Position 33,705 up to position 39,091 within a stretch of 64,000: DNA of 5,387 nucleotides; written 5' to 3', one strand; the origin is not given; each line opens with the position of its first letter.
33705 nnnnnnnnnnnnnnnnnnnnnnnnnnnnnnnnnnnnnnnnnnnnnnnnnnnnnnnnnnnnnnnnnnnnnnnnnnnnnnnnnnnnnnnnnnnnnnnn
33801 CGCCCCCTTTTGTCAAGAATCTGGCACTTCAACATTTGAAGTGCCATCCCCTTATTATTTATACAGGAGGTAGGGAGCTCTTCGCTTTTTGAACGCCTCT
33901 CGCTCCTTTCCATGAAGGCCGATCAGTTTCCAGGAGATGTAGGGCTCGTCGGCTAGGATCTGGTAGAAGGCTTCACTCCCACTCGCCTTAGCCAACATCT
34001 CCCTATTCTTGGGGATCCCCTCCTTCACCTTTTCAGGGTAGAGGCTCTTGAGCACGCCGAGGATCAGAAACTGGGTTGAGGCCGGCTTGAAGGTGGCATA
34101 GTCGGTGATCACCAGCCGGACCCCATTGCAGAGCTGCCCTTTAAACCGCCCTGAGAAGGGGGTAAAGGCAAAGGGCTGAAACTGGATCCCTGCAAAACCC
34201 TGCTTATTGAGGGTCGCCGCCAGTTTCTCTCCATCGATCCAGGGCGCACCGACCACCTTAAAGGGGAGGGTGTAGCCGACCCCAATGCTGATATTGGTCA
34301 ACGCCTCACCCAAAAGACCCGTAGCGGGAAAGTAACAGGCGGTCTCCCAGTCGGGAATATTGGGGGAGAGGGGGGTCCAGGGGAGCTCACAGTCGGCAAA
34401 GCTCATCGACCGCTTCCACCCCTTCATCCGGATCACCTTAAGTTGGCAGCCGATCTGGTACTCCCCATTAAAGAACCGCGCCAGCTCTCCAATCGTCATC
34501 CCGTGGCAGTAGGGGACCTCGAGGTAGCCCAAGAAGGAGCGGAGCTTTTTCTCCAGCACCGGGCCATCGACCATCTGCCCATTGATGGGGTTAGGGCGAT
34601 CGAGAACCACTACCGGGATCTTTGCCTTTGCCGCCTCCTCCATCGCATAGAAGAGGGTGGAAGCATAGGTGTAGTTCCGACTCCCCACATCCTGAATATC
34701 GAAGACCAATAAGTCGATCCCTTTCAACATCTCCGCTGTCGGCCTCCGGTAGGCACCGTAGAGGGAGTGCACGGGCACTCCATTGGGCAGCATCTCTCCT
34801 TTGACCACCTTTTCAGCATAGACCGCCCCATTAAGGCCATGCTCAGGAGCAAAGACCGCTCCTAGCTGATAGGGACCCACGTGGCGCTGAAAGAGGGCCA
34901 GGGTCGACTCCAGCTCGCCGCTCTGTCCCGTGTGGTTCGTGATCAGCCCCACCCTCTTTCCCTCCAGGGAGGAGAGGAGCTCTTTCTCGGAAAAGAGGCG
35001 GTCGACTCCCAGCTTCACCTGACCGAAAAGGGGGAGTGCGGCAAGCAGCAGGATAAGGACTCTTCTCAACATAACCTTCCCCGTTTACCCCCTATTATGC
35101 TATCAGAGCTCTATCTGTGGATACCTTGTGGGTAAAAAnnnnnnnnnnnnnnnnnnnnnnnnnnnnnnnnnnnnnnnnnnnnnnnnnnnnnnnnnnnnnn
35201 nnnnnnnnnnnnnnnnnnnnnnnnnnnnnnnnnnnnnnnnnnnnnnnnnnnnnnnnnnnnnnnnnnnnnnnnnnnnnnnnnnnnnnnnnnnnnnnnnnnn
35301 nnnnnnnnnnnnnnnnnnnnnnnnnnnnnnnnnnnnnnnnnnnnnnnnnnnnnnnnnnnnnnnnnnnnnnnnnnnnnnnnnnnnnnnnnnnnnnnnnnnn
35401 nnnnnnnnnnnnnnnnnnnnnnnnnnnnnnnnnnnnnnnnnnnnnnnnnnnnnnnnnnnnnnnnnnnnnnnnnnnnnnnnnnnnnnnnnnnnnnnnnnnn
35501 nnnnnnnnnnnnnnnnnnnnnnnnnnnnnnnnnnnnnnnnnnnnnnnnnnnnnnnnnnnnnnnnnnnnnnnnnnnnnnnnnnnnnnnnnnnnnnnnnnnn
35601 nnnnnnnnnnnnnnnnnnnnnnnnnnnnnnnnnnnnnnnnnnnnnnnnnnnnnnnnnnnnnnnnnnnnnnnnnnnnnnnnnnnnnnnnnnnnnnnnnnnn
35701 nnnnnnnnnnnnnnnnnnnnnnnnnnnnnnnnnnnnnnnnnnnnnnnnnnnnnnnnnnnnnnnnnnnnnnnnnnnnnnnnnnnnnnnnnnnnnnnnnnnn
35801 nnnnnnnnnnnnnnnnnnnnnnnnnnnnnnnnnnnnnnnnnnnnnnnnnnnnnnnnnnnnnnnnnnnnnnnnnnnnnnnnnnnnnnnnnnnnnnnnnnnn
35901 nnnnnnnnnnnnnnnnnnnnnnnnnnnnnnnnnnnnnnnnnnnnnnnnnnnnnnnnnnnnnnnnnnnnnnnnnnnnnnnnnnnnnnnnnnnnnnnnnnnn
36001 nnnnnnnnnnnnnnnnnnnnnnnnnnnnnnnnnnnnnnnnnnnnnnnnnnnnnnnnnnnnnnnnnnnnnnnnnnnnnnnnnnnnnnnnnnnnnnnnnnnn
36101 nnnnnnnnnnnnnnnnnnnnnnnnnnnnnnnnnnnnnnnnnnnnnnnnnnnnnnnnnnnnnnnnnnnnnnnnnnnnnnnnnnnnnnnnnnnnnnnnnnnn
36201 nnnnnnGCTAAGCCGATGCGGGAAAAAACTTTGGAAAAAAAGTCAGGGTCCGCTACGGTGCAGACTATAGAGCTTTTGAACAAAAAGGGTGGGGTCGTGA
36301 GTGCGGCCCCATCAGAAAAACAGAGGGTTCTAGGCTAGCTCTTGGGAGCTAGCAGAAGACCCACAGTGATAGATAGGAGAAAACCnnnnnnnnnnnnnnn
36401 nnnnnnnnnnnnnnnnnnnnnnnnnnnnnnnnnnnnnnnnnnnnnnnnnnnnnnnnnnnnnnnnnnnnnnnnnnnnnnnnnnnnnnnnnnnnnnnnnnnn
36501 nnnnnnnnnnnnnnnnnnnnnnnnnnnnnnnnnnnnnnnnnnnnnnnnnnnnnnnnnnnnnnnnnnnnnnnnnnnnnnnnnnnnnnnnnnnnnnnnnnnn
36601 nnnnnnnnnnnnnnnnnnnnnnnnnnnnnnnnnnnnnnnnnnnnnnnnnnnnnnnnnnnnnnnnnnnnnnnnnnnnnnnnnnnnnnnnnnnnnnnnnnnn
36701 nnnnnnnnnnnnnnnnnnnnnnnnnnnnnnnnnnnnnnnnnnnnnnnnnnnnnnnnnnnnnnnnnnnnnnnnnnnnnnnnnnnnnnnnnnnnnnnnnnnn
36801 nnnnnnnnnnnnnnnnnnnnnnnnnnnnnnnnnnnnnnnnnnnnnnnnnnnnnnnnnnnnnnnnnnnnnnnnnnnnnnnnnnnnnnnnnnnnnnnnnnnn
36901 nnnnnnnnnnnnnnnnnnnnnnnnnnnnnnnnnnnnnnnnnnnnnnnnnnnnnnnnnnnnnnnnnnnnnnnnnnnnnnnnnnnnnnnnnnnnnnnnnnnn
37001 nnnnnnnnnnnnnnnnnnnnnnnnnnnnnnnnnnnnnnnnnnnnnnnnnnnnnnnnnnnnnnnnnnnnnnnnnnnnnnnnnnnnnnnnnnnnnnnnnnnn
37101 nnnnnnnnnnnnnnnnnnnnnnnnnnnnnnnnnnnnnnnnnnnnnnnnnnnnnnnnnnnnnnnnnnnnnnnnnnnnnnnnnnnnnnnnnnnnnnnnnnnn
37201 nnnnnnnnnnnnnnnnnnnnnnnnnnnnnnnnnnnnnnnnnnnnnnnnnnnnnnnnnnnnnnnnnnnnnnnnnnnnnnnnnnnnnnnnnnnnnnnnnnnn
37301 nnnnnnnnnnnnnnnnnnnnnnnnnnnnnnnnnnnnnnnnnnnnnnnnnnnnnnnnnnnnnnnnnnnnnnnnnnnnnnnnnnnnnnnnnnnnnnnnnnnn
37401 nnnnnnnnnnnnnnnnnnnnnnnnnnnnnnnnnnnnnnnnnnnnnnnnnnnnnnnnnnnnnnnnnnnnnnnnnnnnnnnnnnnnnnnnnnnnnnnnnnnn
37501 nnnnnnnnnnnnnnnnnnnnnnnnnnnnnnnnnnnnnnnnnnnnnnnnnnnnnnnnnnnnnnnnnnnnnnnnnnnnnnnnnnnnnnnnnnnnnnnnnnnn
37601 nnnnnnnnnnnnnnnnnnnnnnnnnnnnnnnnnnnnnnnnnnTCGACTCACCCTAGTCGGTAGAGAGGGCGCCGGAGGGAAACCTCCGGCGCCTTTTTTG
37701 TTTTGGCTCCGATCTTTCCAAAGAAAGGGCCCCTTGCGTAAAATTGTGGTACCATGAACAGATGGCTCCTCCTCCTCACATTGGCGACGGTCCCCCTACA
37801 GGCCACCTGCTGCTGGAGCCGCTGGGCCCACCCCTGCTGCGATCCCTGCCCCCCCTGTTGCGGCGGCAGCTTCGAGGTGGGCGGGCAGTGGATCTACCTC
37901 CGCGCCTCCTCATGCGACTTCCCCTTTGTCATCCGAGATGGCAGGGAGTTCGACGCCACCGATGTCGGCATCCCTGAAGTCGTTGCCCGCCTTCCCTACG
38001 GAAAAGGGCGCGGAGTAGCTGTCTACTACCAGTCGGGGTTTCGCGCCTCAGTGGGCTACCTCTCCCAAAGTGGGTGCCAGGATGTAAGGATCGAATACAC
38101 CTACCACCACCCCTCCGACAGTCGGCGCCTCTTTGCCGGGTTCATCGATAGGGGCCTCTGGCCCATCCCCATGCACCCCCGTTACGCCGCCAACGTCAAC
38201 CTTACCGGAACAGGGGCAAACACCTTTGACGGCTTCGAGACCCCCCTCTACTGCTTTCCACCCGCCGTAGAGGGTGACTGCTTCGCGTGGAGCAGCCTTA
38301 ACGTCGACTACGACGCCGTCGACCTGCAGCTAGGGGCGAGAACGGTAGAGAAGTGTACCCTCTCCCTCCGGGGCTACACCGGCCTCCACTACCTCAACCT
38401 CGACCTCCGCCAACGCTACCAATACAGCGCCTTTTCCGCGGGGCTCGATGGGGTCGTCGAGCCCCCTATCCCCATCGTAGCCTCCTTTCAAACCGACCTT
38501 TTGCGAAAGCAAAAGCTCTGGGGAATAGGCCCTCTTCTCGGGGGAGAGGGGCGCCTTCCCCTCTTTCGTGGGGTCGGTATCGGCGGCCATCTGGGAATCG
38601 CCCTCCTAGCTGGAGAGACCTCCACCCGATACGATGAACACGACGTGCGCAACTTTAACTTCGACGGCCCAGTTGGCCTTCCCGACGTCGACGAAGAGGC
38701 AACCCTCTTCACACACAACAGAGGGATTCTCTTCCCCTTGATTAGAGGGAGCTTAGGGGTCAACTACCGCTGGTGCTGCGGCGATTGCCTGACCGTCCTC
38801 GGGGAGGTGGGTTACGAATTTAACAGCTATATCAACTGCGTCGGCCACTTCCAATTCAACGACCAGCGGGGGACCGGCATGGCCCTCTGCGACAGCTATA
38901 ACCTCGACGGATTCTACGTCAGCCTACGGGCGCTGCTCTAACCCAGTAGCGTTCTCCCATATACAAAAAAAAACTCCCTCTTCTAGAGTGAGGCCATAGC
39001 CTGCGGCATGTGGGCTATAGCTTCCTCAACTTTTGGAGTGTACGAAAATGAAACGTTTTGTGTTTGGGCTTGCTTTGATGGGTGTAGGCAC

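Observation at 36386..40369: Paralogs 2 and 4 are a recent duplication or gene-conversion pair that differ mainly in four short patches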

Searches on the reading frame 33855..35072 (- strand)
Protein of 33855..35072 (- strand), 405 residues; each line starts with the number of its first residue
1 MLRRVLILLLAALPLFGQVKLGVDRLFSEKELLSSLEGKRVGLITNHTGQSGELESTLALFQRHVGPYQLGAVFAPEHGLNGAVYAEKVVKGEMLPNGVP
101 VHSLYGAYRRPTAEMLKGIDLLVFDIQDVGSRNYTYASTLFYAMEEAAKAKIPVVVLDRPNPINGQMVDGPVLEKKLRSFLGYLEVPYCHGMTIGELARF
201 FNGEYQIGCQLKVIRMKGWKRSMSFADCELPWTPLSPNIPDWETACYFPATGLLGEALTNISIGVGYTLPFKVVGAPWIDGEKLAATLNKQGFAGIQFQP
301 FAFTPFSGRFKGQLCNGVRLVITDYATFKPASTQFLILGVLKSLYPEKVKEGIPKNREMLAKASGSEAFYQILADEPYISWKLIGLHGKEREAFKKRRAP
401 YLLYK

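Call 60: search_protein_families(library=pfam, proteins=[window:33855-35072:-], max_evalue=0.00001)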
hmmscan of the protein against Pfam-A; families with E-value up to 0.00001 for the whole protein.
window:33855-35072:- (405 aa): 2 families
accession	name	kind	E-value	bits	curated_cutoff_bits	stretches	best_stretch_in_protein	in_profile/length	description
PF07075.17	NamZ_N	-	3.8e-78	262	26.9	1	41-242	1-202/203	Exo-beta-N-acetylmuramidase NamZ, N-terminal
PF20732.2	NamZ_C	-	4.1e-39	135.2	25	1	247-404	2-152/152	Exo-beta-N-acetylmuramidase NamZ, C-terminal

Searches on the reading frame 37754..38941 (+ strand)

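Call 4: search_protein_families(library=pfam, proteins=[window:37754-38941:+], max_evalue=0.1)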
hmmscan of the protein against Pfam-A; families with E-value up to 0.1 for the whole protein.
window:37754-38941:+ (395 aa): 1 family
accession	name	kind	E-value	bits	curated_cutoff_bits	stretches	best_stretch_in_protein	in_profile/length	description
PF05150.18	Legionella_OMP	-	4.3e-22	78.8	25.4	1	34-392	3-278/281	Legionella pneumophila major outer membrane protein precursor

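Call 5: search_protein_families(library=ncbifam, proteins=[window:37754-38941:+], max_evalue=0.1)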
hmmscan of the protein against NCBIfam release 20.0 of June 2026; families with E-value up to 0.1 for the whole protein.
window:37754-38941:+ (395 aa): 0 families
